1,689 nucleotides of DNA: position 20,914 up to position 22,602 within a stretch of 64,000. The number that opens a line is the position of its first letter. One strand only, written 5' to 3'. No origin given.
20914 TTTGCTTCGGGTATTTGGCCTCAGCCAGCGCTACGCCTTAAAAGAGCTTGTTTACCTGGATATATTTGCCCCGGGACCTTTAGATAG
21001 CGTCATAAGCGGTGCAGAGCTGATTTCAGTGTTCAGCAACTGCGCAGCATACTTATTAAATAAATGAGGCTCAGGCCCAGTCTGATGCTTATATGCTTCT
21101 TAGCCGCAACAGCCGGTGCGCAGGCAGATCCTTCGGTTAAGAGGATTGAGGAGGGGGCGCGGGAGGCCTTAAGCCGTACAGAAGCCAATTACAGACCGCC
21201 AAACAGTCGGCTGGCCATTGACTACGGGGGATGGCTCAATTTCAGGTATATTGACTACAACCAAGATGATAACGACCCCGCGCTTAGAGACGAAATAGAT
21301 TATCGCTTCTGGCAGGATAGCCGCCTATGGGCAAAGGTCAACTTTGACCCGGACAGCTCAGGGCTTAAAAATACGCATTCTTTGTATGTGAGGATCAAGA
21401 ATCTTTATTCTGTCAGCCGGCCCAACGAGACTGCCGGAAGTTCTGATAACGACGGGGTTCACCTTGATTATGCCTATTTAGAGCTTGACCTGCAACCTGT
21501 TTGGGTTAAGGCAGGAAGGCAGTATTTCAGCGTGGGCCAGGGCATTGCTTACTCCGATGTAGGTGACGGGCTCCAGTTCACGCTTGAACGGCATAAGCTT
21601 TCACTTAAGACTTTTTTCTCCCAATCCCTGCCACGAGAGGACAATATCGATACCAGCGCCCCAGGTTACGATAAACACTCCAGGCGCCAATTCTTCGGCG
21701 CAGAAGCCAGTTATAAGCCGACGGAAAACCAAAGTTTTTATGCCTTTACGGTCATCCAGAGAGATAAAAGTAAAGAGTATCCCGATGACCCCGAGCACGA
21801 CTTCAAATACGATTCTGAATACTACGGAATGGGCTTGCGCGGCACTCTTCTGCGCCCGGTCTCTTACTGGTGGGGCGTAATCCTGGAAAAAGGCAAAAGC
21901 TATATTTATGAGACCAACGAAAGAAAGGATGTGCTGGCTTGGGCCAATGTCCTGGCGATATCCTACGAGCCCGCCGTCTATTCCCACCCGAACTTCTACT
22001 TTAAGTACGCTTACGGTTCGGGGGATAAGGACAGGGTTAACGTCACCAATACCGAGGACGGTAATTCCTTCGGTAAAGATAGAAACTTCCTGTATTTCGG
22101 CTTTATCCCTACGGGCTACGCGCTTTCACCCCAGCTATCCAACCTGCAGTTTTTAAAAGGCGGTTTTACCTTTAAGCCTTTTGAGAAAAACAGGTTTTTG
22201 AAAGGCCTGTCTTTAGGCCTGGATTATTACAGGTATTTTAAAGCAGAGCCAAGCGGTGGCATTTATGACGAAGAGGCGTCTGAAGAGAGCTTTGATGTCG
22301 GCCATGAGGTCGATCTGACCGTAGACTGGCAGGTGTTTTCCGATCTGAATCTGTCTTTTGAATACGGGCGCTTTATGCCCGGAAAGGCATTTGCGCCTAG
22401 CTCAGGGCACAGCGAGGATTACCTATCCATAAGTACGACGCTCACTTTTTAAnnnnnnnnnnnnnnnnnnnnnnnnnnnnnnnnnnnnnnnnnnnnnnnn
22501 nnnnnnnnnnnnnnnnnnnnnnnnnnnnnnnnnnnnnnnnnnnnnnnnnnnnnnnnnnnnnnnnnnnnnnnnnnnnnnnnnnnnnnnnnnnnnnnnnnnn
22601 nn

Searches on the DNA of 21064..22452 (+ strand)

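Call 44: search_rna_families(sources=[L007, L009, L011, L012, L013], threshold=gathering, show_alignments=6)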
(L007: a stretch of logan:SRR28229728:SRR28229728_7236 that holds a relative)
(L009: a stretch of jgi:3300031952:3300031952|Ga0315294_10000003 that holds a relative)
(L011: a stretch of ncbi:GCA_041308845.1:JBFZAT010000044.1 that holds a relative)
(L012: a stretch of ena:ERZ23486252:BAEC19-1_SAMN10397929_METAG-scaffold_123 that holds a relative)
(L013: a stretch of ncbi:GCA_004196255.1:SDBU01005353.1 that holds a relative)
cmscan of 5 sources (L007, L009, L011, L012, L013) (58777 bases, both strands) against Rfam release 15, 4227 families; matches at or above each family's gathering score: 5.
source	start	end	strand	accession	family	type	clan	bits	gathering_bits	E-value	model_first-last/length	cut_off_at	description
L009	5073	5158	-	RF03167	c-di-GMP-I-GGC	Cis-reg; riboswitch;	CL00126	69.2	59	2.5e-14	1-80/80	no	c-di-GMP-I-GGC riboswitch aptamer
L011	2775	2853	-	RF03167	c-di-GMP-I-GGC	Cis-reg; riboswitch;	CL00126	65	59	4e-13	1-80/80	no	c-di-GMP-I-GGC riboswitch aptamer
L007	5189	5271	-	RF01051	c-di-GMP-I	Cis-reg; riboswitch;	CL00126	64.2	35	2.7e-10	1-87/87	no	c-di-GMP-I riboswitch aptamer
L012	5221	5301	-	RF03167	c-di-GMP-I-GGC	Cis-reg; riboswitch;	CL00126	63.2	59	1.4e-12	1-80/80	no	c-di-GMP-I-GGC riboswitch aptamer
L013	2625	2705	-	RF03167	c-di-GMP-I-GGC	Cis-reg; riboswitch;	CL00126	63.2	59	1.4e-12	1-80/80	no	c-di-GMP-I-GGC riboswitch aptamer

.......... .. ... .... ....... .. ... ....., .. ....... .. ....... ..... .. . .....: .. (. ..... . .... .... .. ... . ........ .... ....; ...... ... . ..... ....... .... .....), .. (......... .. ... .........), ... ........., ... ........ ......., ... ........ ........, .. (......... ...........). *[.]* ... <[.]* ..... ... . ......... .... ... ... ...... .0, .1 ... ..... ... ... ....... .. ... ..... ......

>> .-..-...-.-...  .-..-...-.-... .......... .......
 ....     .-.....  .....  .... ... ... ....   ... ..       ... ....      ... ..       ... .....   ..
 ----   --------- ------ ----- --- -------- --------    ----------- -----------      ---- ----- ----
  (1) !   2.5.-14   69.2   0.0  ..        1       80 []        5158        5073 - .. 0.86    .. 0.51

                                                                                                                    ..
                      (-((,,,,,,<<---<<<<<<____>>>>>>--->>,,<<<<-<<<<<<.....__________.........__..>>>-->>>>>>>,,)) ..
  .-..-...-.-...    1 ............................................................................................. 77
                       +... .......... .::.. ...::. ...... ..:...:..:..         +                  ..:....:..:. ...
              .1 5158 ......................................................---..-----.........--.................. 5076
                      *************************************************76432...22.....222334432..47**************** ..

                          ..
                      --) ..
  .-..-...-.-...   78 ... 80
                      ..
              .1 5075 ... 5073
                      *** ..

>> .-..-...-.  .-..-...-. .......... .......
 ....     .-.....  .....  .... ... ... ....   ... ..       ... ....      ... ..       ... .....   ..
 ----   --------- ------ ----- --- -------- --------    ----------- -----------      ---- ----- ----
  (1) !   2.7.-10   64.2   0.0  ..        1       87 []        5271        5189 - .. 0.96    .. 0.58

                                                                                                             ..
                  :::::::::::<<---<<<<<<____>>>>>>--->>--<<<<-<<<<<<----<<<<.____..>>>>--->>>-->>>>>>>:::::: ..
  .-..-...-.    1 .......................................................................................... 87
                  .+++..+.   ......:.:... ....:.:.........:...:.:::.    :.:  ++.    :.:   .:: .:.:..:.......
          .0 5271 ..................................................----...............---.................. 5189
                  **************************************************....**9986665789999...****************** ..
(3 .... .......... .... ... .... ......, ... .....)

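Call 71: search_rna_families(sources=[L018, L020, L023, L047, L032, L043, L036, L040, L015, L033, L030, L034, L024, L026, L039, L017], threshold=gathering)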
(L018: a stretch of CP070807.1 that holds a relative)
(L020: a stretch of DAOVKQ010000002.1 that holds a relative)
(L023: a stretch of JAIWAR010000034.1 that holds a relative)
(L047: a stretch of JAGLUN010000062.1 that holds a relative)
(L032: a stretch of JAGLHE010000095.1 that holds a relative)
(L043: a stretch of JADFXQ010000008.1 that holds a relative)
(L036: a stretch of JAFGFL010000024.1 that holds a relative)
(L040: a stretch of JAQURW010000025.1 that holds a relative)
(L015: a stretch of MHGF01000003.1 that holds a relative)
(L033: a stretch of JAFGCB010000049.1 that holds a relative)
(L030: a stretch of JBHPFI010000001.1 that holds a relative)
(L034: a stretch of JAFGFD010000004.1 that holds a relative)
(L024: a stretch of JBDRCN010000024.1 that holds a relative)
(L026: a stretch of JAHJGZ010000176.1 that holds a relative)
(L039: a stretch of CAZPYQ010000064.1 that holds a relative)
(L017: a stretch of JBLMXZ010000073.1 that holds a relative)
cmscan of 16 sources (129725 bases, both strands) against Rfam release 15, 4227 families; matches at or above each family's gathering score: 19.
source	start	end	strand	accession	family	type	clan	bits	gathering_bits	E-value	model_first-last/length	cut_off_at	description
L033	2612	2695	-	RF03167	c-di-GMP-I-GGC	Cis-reg; riboswitch;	CL00126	73.9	59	2.5e-15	1-80/80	no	c-di-GMP-I-GGC riboswitch aptamer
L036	2606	2683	-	RF03167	c-di-GMP-I-GGC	Cis-reg; riboswitch;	CL00126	73.4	59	3.5e-15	1-80/80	no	c-di-GMP-I-GGC riboswitch aptamer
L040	2630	2715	-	RF03167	c-di-GMP-I-GGC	Cis-reg; riboswitch;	CL00126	69.5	59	4.5e-14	1-80/80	no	c-di-GMP-I-GGC riboswitch aptamer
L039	2671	2758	-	RF03167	c-di-GMP-I-GGC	Cis-reg; riboswitch;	CL00126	69.1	59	5.9e-14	1-80/80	no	c-di-GMP-I-GGC riboswitch aptamer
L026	2596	2683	-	RF03167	c-di-GMP-I-GGC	Cis-reg; riboswitch;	CL00126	67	59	2.4e-13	1-80/80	no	c-di-GMP-I-GGC riboswitch aptamer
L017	2617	2702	-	RF03167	c-di-GMP-I-GGC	Cis-reg; riboswitch;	CL00126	66.1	59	4.4e-13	1-80/80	no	c-di-GMP-I-GGC riboswitch aptamer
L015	2672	2749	-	RF03167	c-di-GMP-I-GGC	Cis-reg; riboswitch;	CL00126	65.9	59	5e-13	1-80/80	no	c-di-GMP-I-GGC riboswitch aptamer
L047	32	104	+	RF00005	tRNA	Gene; tRNA;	CL00001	65.2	29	1.3e-11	1-71/71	no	tRNA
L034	2643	2731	-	RF03167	c-di-GMP-I-GGC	Cis-reg; riboswitch;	CL00126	64.3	59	1.4e-12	1-80/80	no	c-di-GMP-I-GGC riboswitch aptamer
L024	2633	2725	-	RF01051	c-di-GMP-I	Cis-reg; riboswitch;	CL00126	63.2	35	1.1e-09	1-87/87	no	c-di-GMP-I riboswitch aptamer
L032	2687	2767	-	RF01051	c-di-GMP-I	Cis-reg; riboswitch;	CL00126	61.2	35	3.3e-09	1-87/87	no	c-di-GMP-I riboswitch aptamer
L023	2645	2727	-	RF01051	c-di-GMP-I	Cis-reg; riboswitch;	CL00126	60.4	35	5.1e-09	1-87/87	no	c-di-GMP-I riboswitch aptamer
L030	2644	2726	-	RF03167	c-di-GMP-I-GGC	Cis-reg; riboswitch;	CL00126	60.3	59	2e-11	1-80/80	no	c-di-GMP-I-GGC riboswitch aptamer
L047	2635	2724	-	RF01051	c-di-GMP-I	Cis-reg; riboswitch;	CL00126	59.8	35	7.1e-09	1-87/87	no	c-di-GMP-I riboswitch aptamer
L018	2567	2653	-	RF03167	c-di-GMP-I-GGC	Cis-reg; riboswitch;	CL00126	59.2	59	4e-11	1-80/80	no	c-di-GMP-I-GGC riboswitch aptamer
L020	2657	2755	-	RF01051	c-di-GMP-I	Cis-reg; riboswitch;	CL00126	58.6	35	1.4e-08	1-87/87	no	c-di-GMP-I riboswitch aptamer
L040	5139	5225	+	RF00005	tRNA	Gene; tRNA;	CL00001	57.1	29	2.2e-09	1-71/71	no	tRNA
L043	2703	2798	-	RF01051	c-di-GMP-I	Cis-reg; riboswitch;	CL00126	55.4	35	8.4e-08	1-87/87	no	c-di-GMP-I riboswitch aptamer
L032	7095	7214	-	RF01051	c-di-GMP-I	Cis-reg; riboswitch;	CL00126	37.9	35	0.0015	1-87/87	no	c-di-GMP-I riboswitch aptamer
